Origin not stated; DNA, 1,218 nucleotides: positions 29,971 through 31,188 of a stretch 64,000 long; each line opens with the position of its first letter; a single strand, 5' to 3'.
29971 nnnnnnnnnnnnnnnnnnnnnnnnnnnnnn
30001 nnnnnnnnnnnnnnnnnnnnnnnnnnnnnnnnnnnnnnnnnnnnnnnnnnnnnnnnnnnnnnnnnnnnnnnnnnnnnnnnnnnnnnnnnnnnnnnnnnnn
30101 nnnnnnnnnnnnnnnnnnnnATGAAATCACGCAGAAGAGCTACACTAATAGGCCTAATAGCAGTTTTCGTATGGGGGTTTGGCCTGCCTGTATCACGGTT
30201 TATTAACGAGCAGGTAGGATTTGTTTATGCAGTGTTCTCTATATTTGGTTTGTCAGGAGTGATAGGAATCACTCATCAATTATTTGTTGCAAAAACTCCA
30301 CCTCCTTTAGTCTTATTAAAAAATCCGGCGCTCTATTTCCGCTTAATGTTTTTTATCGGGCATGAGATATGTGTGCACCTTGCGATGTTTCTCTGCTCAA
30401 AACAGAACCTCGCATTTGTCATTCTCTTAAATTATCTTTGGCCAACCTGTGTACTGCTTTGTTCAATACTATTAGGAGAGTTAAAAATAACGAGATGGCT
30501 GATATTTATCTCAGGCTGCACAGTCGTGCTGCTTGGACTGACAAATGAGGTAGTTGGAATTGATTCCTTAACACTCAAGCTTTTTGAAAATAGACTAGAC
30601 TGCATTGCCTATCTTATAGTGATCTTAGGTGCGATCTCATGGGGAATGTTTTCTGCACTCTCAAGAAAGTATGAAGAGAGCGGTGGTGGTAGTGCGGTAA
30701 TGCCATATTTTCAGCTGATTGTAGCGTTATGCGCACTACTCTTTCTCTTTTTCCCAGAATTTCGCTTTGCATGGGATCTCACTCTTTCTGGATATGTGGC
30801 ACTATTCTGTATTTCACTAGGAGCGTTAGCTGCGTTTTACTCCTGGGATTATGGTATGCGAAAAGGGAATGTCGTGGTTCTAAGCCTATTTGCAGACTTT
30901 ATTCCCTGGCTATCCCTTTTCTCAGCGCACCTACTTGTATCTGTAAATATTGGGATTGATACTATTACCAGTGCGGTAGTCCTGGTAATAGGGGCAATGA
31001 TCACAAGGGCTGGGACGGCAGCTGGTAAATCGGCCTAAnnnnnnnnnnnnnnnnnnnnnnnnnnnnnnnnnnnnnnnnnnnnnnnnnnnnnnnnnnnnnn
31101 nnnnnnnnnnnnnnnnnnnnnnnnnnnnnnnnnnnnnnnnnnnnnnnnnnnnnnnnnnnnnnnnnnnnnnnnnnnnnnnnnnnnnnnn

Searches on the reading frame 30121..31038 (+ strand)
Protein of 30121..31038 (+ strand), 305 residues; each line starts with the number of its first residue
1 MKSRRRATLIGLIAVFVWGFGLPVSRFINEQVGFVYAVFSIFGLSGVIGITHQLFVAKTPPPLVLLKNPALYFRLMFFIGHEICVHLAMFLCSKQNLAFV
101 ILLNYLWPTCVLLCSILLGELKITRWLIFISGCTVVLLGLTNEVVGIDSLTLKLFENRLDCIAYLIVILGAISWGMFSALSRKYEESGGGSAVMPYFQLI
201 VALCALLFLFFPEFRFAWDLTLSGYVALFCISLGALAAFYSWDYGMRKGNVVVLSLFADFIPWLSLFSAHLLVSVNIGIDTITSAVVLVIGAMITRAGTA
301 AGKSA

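Call 23: search_protein_families(library=pfam, proteins=[window:30121-31038:+], max_evalue=0.00001)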
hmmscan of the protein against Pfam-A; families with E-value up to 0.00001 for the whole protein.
window:30121-31038:+ (305 aa): 1 family
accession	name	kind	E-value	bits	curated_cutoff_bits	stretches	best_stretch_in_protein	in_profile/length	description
PF00892.27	EamA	-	2.1e-11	44.7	28.2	1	163-295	3-133/135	EamA-like transporter family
